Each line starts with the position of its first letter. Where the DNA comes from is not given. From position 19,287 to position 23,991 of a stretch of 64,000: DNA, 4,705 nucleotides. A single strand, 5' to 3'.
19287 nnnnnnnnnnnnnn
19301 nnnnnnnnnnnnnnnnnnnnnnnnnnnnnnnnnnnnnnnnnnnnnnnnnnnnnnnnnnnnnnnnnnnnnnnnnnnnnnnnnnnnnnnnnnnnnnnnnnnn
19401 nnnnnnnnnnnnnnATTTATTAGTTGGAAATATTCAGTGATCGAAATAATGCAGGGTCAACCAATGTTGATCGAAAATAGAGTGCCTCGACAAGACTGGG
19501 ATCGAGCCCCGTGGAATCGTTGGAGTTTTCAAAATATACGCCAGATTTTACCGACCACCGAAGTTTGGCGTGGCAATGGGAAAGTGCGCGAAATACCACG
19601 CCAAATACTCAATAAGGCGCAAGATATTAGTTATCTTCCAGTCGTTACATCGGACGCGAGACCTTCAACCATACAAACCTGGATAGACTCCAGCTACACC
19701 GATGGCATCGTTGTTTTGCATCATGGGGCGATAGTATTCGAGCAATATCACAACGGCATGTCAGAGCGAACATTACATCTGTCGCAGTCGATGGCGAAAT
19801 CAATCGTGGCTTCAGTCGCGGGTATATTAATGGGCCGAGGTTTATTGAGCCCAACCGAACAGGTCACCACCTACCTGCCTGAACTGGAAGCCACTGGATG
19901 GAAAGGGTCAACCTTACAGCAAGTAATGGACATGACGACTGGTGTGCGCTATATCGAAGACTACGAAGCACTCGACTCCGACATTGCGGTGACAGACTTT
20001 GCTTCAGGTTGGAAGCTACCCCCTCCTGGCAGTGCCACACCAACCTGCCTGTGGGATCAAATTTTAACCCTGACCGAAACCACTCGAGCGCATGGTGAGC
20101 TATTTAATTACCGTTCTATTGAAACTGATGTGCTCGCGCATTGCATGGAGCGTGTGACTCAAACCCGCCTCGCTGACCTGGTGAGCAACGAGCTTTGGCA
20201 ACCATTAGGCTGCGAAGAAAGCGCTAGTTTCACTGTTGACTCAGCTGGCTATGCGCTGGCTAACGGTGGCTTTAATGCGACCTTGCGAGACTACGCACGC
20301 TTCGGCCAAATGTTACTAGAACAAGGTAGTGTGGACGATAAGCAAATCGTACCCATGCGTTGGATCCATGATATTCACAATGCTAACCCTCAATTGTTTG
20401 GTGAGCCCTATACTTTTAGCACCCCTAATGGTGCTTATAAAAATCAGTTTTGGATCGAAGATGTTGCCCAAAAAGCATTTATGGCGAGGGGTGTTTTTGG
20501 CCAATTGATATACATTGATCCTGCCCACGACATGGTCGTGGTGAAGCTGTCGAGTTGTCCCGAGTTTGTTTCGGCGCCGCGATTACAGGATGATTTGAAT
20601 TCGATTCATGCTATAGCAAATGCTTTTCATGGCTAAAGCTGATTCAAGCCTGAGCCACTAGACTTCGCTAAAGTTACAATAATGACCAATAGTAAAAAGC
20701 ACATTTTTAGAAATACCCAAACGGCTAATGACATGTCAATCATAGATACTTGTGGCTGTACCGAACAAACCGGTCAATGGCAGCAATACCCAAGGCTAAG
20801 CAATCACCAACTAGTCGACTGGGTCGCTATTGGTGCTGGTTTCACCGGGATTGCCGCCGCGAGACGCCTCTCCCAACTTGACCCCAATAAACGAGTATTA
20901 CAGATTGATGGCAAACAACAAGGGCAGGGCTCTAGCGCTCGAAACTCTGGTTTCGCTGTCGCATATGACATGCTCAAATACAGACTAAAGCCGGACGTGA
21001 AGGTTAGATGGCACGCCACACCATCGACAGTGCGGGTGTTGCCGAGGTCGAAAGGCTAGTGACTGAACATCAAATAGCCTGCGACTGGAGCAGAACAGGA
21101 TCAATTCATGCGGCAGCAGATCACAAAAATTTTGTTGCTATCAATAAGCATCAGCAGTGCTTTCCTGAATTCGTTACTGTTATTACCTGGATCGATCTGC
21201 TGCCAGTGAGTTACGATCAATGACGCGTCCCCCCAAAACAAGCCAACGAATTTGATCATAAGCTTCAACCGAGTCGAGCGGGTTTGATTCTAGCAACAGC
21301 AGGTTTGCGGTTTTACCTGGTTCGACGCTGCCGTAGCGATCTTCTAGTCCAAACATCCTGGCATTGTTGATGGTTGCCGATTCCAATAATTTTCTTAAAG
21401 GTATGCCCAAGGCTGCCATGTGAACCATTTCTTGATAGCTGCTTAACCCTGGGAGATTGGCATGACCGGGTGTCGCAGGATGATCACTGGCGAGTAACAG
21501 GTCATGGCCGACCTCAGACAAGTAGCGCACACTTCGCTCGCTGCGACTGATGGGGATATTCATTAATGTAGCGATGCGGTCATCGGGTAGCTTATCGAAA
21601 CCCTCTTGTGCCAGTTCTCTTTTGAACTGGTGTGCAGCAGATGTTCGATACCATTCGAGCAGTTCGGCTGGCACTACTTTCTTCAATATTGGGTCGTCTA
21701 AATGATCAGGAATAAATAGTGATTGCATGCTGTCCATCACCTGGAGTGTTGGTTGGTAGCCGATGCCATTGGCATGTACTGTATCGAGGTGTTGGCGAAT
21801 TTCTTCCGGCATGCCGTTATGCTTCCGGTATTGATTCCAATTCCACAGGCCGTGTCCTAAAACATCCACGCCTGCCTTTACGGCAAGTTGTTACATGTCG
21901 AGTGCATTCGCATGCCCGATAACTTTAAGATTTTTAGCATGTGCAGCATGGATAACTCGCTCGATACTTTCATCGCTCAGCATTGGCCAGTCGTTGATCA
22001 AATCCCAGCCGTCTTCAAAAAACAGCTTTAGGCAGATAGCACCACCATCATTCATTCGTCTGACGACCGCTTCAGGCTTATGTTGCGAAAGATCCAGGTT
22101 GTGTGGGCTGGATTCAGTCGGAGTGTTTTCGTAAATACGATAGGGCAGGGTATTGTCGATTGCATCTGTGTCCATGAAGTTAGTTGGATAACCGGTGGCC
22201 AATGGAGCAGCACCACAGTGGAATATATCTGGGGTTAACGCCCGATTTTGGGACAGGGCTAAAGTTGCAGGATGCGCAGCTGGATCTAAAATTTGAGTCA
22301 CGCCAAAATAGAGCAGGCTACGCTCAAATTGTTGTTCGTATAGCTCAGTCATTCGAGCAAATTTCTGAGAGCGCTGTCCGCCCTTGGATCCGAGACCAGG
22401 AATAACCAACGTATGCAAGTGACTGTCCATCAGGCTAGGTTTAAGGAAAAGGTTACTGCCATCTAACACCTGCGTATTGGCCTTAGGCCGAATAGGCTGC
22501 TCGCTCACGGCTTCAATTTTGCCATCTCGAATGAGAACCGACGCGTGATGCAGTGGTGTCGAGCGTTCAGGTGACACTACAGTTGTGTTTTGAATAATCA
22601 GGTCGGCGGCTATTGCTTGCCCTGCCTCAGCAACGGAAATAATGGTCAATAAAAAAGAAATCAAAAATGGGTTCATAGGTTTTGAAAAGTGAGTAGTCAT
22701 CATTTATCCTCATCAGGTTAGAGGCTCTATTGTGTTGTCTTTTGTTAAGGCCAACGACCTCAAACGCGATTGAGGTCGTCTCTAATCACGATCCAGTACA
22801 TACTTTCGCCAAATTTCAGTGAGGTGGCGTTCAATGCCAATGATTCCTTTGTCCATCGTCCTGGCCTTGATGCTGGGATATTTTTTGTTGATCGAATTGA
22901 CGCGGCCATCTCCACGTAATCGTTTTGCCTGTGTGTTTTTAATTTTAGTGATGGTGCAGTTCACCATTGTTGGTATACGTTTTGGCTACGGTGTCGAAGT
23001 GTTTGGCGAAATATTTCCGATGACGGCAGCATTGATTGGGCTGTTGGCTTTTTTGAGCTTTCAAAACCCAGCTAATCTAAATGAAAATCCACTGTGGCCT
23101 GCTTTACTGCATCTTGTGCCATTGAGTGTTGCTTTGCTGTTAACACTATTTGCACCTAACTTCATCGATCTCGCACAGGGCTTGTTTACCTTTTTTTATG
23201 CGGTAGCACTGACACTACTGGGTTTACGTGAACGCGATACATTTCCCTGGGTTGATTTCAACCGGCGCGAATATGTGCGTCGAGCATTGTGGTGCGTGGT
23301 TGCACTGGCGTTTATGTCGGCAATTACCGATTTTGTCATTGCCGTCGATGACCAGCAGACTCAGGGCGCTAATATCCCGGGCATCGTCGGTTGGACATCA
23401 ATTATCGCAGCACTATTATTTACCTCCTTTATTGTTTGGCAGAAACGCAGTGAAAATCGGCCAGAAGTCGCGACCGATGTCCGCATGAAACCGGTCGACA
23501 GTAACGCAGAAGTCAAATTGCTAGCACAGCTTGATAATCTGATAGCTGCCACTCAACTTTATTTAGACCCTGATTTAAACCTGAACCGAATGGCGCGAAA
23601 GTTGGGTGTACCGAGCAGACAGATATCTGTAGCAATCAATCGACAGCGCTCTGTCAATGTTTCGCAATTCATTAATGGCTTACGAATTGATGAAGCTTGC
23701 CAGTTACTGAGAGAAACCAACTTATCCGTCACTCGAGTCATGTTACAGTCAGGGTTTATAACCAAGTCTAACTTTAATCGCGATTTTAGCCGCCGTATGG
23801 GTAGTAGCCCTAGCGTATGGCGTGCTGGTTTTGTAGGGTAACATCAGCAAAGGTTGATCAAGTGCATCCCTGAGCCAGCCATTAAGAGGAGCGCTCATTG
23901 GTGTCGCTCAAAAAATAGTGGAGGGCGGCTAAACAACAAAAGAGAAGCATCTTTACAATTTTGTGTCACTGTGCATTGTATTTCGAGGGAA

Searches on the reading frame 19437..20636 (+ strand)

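Call 63: search_protein_families(library=pfam, proteins=[window:19437-20636:+], max_evalue=0.00001)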
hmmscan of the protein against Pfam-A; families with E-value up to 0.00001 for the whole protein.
window:19437-20636:+ (399 aa): 1 family
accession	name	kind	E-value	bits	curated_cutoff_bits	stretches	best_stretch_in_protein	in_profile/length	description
PF00144.29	Beta-lactamase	-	2.7e-30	106.1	27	1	91-376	19-312/329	Beta-lactamase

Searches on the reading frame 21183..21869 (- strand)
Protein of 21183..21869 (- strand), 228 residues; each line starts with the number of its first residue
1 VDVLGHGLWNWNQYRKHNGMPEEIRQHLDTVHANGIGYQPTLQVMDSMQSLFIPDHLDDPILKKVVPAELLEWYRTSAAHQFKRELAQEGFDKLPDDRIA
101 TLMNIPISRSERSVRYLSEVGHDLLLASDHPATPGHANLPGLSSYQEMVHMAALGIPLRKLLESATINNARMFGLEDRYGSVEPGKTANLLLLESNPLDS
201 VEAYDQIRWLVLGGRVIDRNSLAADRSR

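Call 63: search_protein_families(library=pfam, proteins=[window:21183-21869:-], max_evalue=0.00001)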
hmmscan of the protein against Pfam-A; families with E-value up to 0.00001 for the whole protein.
window:21183-21869:- (228 aa): 2 families
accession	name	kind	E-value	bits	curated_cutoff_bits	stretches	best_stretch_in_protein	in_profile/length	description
PF01979.26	Amidohydro_1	-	1.5e-11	44.6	25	1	117-202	239-327/345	Amidohydrolase family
PF07969.17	Amidohydro_3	-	3.8e-08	33.7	29.7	1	149-217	400-471/472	Amidohydrolase family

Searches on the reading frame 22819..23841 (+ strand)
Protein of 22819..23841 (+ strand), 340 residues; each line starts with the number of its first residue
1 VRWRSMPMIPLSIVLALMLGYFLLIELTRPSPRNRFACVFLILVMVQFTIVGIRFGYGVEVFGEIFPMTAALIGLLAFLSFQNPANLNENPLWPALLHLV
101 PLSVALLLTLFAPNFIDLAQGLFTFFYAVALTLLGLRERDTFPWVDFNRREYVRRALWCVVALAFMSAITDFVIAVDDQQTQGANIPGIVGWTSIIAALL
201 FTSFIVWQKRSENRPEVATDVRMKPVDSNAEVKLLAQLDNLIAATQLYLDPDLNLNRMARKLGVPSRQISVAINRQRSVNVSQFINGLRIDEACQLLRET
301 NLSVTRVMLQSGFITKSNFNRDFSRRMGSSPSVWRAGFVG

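Call 63: search_protein_families(library=pfam, proteins=[window:22819-23841:+], max_evalue=0.00001)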
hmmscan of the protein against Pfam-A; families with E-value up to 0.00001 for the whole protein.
window:22819-23841:+ (340 aa): 1 family
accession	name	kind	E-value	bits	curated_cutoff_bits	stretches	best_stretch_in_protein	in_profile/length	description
PF12833.13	HTH_18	-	3.2e-17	63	33.6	1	258-336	1-79/80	Helix-turn-helix domain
